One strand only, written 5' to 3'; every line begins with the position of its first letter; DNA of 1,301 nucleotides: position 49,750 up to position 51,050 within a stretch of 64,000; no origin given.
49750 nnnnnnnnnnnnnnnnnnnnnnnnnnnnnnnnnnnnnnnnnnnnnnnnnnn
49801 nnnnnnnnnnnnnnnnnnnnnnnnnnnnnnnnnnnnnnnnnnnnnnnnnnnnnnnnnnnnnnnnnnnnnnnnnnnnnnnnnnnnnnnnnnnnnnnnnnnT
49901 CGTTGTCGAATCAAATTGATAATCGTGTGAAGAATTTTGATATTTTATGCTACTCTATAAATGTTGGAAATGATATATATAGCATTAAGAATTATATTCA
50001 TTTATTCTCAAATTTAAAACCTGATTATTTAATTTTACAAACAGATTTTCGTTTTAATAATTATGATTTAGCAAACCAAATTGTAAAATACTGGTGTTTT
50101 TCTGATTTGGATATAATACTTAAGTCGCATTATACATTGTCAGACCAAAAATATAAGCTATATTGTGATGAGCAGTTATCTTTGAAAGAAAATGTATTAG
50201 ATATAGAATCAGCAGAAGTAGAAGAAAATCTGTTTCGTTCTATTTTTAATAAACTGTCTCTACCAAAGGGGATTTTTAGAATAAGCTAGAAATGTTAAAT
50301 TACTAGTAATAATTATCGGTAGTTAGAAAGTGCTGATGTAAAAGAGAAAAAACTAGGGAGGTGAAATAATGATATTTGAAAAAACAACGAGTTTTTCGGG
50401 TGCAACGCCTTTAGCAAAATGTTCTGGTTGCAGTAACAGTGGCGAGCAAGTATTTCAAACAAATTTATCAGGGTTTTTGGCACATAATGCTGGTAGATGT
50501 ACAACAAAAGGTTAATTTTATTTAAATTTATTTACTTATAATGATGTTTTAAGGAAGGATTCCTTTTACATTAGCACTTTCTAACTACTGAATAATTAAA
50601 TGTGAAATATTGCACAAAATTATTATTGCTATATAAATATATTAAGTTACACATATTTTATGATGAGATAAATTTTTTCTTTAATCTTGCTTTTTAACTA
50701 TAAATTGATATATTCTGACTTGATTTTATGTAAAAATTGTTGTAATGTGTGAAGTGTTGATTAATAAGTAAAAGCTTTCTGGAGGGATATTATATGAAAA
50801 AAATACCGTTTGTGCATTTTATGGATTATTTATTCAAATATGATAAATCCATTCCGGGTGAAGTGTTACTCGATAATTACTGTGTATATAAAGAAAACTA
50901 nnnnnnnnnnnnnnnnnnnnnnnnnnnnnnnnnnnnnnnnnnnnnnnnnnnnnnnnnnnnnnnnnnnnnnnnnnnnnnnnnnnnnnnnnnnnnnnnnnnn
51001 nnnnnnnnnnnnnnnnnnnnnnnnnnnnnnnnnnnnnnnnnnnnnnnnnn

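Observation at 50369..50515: Hidden 48-aa precursor candidate behind the CcpM-like radical SAM module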

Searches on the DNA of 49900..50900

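Call 89: search_rna_families(source=window, start=49900, end=50900, threshold=evalue, max_evalue=1)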
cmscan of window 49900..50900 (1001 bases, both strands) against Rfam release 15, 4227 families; matches with E-value up to 1: 1.
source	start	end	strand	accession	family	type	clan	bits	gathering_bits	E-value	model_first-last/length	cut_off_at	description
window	50536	50595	+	RF00016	SNORD14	Gene; snRNA; snoRNA; CD-box;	-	20.3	64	0.33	1-111/111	no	Small nucleolar RNA SNORD14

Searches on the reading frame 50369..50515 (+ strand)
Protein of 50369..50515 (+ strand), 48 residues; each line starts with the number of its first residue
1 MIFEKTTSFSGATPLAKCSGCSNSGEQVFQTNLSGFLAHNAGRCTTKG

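Call 5: search_protein_families(library=ncbifam, proteins=[window:50369-50515:+], max_evalue=0.01)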
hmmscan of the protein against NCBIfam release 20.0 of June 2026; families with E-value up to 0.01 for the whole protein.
window:50369-50515:+ (48 aa): 0 families

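Call 6: search_protein_families(library=pfam, proteins=[window:50369-50515:+], max_evalue=0.01)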
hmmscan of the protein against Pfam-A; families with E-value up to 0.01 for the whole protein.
window:50369-50515:+ (48 aa): 0 families

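Call 10: find_homologous_proteins(query=window:50369-50512:+, max_evalue=1)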
Query seq(48 aa) (48 aa): 1 proteins with E <= 1 among 1 candidates.
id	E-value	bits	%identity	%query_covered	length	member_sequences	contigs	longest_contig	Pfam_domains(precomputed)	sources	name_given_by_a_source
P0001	9.5e-25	101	100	100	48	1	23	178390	-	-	-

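Call 13: search_protein_families(library=ncbifam, proteins=[window:50369-50515:+], max_evalue=10)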
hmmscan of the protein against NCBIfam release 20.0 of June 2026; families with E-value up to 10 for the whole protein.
window:50369-50515:+ (48 aa): 0 families

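Call 24: find_encoding_contigs(protein=P0001, flank=6000, max_places=10)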
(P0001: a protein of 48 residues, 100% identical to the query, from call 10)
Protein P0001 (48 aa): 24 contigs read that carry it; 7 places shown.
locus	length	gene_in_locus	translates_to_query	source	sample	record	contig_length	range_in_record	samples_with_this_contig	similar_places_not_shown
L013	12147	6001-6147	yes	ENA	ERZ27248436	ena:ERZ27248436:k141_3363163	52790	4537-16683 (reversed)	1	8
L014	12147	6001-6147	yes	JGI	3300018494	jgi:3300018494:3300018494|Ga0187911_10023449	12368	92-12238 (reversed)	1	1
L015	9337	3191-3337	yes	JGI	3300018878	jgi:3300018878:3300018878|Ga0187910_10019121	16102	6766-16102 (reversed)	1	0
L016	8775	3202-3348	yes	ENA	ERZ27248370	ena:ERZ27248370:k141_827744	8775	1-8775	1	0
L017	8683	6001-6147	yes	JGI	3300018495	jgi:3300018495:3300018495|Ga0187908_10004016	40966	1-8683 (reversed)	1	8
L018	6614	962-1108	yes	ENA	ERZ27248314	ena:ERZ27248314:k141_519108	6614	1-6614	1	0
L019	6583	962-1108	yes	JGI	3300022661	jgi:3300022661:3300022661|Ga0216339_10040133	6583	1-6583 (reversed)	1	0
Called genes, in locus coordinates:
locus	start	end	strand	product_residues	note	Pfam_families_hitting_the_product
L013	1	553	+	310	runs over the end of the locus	PF12833:HTH_18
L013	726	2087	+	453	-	PF00501:AMP-binding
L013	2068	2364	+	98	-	PF00550:PP-binding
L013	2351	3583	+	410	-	PF00501:AMP-binding (weak)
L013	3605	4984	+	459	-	PF13353:Fer4_12, PF04055:Radical_SAM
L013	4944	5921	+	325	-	-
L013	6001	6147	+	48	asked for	-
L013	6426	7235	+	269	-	PF00583:Acetyltransf_1, PF13508:Acetyltransf_7 (weak)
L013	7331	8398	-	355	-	PF01263:Aldose_epim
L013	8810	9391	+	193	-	PF01381:HTH_3, PF12844:HTH_19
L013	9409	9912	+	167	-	-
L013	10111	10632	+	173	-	PF07694:5TM-5TMR_LYT (weak), PF07155:ECF-ribofla_trS, PF12822:ECF_trnsprt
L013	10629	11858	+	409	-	PF08245:Mur_ligase_M, PF27239:FOL3_C, PF02875:Mur_ligase_C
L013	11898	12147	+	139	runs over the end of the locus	PF09021:HutP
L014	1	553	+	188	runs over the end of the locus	PF12833:HTH_18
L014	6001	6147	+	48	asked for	-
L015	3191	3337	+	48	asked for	-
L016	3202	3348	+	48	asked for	-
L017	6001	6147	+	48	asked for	-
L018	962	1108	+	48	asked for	-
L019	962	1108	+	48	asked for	-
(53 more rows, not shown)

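Call 69: search_protein_families(library=ncbifam, alignment_id=A6, max_evalue=10)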
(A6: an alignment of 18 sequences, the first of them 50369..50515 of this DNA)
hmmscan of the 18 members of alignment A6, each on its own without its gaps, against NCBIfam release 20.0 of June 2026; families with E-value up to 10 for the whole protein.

A. member 1, window:50369-50515:+ (48 aa): 0 families

B. families by the number of members that match (of 18 scanned): 1 family
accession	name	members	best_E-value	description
NF011481.0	PRK14890.1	1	0.081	putative Zn-ribbon RNA-binding protein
